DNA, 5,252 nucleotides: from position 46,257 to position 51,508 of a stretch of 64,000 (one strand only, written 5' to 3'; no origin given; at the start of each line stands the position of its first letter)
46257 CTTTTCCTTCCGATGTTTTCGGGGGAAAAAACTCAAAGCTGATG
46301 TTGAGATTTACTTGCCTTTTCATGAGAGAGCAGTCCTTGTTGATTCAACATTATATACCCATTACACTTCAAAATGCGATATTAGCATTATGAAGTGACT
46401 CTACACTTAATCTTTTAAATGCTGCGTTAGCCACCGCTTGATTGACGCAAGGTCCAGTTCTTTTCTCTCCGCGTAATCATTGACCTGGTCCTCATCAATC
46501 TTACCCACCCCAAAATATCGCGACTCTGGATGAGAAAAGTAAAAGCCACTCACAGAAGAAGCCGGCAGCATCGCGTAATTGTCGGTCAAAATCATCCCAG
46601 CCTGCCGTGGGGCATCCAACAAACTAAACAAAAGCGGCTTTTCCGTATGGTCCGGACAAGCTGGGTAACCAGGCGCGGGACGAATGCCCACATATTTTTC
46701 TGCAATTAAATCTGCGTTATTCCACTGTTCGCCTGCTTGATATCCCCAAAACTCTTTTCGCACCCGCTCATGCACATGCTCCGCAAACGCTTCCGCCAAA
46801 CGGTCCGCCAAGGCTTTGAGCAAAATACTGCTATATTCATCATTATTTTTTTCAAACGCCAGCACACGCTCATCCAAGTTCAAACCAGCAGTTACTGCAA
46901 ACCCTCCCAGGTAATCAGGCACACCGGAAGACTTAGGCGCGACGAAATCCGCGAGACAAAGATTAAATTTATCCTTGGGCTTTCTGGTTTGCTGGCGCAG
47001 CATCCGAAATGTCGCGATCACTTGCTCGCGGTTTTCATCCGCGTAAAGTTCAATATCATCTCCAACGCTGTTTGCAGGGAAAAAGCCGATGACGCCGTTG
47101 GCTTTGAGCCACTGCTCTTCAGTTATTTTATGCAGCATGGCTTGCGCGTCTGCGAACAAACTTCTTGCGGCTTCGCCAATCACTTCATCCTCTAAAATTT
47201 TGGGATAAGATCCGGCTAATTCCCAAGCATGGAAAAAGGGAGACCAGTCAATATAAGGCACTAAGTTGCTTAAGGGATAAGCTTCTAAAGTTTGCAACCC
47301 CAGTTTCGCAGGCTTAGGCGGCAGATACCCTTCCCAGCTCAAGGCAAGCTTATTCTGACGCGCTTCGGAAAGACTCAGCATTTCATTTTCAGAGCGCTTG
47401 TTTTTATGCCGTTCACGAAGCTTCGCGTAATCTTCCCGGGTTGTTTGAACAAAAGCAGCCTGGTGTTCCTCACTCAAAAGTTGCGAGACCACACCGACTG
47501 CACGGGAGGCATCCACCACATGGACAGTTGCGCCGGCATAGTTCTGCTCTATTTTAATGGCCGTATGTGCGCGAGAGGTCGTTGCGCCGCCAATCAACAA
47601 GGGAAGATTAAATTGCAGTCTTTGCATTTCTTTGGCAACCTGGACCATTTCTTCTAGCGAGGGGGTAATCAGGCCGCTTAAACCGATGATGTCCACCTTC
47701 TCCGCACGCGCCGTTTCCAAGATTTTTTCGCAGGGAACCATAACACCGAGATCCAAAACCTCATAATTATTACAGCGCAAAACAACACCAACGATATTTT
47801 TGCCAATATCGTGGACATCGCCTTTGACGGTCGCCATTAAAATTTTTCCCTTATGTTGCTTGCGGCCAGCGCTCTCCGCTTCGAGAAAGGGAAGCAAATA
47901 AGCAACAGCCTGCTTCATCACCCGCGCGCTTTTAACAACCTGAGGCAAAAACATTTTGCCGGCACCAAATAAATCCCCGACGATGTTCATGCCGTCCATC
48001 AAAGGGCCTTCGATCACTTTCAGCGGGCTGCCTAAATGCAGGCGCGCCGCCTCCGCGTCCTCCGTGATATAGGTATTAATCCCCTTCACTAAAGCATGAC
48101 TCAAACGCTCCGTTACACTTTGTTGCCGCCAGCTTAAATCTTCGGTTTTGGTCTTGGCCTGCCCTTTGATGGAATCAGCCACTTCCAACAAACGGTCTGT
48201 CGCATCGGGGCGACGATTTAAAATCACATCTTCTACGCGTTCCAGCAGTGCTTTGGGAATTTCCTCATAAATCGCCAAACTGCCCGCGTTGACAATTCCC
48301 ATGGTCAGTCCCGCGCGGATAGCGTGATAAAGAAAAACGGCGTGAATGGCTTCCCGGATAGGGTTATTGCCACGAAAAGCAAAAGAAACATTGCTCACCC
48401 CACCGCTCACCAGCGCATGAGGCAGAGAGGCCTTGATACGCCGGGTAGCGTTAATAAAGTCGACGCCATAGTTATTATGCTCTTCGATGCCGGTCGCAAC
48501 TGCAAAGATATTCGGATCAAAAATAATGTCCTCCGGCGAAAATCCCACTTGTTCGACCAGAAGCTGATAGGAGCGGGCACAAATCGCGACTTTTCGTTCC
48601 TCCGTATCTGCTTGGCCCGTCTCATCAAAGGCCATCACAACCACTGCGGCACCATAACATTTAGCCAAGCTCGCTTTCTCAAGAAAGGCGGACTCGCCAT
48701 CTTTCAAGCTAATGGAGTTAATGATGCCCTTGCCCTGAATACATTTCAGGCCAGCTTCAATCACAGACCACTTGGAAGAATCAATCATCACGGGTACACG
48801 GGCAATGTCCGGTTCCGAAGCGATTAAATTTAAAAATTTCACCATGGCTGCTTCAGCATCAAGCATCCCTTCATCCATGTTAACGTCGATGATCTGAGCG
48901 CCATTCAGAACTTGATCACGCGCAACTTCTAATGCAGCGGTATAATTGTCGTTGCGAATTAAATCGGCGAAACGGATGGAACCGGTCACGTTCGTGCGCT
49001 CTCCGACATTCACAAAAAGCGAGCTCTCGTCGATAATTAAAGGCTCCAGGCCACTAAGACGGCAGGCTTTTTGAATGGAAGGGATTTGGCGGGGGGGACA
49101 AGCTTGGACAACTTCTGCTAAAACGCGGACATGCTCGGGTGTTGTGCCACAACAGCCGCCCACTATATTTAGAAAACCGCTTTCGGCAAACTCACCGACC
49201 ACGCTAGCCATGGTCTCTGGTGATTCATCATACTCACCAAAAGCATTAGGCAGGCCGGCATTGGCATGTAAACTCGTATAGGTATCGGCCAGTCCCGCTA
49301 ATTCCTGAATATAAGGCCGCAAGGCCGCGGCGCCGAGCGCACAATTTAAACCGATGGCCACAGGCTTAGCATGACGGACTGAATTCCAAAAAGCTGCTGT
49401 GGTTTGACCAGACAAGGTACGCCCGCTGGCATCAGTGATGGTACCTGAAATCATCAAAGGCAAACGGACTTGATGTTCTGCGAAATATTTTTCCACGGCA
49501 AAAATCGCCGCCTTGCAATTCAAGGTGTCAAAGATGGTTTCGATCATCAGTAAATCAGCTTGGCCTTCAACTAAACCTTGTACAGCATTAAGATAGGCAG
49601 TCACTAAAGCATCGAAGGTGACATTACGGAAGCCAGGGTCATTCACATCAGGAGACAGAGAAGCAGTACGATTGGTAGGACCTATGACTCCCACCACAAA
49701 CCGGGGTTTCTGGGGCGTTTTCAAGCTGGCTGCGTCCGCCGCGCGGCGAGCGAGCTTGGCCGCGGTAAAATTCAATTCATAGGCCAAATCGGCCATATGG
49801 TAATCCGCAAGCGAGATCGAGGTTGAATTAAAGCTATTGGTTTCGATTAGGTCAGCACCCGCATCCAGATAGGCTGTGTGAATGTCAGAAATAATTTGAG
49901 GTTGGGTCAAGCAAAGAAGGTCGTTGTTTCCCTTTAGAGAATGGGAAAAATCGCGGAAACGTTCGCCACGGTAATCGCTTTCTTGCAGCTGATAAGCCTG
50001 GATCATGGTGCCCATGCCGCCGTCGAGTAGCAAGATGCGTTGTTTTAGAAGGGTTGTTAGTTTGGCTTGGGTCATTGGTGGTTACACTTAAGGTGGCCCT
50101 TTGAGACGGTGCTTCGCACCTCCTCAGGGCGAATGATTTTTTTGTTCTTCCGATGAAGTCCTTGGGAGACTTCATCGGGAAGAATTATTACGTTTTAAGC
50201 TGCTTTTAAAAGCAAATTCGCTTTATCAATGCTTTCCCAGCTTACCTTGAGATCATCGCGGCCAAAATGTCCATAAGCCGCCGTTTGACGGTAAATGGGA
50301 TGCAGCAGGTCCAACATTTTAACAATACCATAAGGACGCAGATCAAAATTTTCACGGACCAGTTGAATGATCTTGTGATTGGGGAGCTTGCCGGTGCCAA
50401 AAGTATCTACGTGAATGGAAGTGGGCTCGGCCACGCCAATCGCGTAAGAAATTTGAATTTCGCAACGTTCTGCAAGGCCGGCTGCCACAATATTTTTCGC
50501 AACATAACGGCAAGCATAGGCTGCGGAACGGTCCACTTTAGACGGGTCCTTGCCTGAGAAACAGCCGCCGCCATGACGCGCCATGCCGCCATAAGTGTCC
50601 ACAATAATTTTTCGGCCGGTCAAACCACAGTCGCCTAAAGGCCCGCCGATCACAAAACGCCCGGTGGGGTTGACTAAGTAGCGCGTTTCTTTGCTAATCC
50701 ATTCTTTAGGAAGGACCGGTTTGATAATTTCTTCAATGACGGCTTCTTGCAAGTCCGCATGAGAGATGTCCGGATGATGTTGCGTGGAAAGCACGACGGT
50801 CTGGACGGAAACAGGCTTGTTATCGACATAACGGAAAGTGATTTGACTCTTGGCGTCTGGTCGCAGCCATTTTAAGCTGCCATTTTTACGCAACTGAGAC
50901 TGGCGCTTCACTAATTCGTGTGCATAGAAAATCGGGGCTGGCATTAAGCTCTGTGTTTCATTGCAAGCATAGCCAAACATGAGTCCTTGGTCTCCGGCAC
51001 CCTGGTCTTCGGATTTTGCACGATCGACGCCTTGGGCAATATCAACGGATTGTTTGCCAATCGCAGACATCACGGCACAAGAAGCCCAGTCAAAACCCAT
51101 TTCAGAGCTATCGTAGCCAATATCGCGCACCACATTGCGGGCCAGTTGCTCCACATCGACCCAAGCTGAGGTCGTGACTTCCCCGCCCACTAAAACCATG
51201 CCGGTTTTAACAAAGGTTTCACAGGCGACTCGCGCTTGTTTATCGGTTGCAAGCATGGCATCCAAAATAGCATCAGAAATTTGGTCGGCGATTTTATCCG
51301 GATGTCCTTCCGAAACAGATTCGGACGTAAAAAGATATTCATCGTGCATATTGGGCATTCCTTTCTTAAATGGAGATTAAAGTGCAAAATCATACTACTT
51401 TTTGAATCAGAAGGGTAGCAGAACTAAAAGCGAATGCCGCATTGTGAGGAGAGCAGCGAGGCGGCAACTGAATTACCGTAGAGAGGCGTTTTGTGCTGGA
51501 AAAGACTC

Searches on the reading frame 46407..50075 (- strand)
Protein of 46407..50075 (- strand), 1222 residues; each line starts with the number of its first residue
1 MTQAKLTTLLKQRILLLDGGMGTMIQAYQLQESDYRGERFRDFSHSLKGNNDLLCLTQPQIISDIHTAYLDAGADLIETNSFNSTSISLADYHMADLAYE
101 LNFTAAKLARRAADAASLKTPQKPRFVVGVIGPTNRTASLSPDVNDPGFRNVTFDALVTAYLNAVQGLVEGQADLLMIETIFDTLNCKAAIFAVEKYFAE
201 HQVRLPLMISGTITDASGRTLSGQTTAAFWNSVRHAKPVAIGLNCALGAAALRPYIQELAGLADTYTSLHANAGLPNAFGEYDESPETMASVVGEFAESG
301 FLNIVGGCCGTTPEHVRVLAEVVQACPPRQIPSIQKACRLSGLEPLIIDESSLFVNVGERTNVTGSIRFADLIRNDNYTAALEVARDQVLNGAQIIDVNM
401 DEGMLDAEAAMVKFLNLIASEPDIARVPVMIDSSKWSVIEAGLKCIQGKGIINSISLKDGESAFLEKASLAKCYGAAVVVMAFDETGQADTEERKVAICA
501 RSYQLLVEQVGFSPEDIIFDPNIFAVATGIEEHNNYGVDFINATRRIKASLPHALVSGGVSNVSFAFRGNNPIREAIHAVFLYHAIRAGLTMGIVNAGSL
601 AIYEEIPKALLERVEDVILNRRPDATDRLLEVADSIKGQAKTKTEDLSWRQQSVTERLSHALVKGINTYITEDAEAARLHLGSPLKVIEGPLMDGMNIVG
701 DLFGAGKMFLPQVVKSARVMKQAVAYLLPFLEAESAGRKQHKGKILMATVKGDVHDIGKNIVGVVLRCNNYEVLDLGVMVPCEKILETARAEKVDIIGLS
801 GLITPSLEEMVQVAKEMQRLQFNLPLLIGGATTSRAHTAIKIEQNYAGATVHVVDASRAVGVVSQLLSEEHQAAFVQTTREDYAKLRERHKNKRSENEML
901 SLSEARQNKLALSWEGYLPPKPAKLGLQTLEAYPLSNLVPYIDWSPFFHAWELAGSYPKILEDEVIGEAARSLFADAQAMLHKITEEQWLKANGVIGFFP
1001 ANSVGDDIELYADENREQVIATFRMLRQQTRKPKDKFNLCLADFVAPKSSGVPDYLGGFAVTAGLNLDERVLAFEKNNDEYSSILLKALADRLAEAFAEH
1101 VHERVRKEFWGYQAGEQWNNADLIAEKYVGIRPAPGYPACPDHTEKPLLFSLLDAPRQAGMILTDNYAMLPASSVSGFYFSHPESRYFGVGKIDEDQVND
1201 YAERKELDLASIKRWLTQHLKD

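Call 6: search_protein_families(library=pfam, proteins=[window:46407-50075:-])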
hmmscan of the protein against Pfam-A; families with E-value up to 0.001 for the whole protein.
window:46407-50075:- (1222 aa): 5 families
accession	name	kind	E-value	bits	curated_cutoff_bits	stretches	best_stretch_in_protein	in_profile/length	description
PF02965.22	Met_synt_B12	-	5.7e-129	429.8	25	1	935-1206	2-273/273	Vitamin B12 dependent methionine synthase, activation domain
PF02574.22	S-methyl_trans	-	8.8e-93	311.7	22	1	15-323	1-283/283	Homocysteine S-methyltransferase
PF00809.28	Pterin_bind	-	4.8e-62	210.2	25.5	1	358-596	1-244/244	Pterin binding enzyme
PF02607.22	B12-binding_2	-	1.1e-23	83.6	23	1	655-727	2-73/74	B12 binding domain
PF02310.24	B12-binding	-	1.2e-20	74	32.1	1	743-834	1-92/121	B12 binding domain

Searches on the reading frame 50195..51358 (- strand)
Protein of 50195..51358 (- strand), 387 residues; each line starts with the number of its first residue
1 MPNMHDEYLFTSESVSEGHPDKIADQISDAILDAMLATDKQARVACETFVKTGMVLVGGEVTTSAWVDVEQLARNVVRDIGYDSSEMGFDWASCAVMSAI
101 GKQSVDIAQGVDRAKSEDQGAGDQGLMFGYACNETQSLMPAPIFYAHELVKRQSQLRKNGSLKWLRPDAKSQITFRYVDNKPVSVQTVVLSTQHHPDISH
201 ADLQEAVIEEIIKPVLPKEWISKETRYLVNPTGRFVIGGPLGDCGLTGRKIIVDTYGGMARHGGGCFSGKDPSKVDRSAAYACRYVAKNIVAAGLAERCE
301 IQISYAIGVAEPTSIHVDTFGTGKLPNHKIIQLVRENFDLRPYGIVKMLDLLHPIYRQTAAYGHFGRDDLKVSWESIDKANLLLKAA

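Call 6: search_protein_families(library=pfam, proteins=[window:50195-51358:-])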
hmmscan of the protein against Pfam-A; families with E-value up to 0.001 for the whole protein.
window:50195-51358:- (387 aa): 3 families
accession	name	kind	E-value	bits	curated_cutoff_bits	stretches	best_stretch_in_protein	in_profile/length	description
PF02773.21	S-AdoMet_synt_C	-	1.4e-69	232.8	25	1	237-375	1-137/138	S-adenosylmethionine synthetase, C-terminal domain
PF02772.21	S-AdoMet_synt_M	-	1.6e-49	167.5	29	1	118-235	1-120/120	S-adenosylmethionine synthetase, central domain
PF00438.25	S-AdoMet_synt_N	-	7e-45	152.1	33.1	1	8-104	2-98/99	S-adenosylmethionine synthetase, N-terminal domain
